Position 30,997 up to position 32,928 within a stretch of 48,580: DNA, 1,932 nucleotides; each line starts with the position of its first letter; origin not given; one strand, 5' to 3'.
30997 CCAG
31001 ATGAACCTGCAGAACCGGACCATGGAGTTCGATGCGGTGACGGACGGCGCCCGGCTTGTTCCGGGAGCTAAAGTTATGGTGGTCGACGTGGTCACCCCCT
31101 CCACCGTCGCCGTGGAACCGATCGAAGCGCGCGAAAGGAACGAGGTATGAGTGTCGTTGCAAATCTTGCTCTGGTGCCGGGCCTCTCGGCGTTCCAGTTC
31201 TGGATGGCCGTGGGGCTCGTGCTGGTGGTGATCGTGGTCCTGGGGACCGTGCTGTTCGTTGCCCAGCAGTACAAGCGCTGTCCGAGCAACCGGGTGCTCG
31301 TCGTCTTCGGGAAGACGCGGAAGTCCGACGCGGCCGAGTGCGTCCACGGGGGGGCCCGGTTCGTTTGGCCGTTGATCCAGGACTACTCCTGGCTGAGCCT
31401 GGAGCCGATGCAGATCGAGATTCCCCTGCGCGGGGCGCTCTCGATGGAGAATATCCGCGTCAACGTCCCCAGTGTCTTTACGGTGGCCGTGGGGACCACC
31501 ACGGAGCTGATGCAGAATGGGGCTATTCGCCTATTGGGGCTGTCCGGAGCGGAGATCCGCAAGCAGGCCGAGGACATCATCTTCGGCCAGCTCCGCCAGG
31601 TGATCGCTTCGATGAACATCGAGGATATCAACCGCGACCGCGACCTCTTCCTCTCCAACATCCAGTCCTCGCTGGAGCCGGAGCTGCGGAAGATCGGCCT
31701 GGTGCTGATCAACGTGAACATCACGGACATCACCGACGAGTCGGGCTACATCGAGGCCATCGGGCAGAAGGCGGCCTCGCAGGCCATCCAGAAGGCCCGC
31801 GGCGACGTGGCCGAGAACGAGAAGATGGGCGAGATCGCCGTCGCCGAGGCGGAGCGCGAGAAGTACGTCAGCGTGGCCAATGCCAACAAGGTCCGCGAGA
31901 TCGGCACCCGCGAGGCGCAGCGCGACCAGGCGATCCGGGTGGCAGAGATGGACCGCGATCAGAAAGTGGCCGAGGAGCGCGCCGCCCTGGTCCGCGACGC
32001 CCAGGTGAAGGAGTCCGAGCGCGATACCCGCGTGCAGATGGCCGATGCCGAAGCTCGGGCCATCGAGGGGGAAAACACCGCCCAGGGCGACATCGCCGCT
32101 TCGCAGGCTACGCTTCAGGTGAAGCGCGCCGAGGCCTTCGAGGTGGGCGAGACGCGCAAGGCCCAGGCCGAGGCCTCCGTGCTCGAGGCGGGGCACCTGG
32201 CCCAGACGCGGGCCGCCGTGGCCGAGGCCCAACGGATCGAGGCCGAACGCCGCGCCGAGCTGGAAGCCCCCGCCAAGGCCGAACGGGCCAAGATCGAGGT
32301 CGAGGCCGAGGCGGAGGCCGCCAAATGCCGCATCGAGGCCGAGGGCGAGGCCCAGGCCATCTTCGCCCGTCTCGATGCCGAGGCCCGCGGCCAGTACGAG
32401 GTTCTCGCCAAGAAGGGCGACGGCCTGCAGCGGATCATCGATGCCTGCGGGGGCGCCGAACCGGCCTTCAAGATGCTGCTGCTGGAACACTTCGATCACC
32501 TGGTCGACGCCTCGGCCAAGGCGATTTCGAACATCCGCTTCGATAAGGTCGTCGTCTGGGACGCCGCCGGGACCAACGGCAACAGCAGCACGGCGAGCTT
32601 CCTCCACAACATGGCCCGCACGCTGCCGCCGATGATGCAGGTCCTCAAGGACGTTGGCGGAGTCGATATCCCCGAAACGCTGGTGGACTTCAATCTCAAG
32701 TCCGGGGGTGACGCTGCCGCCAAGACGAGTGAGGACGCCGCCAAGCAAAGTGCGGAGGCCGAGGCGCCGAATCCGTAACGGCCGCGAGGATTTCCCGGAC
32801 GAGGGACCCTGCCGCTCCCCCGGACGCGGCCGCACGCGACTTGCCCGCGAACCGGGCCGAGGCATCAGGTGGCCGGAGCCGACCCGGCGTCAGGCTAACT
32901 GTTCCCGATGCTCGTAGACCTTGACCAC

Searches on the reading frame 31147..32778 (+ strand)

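Call 14: search_protein_families(library=pfam, proteins=[window:31147-32778:+])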
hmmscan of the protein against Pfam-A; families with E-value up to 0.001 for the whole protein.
window:31147-32778:+ (543 aa): 1 family
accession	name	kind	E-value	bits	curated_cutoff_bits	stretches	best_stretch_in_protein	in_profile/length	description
PF01145.31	Band_7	-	3.7e-28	99.2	23.6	1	46-226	4-176/176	SPFH domain / Band 7 family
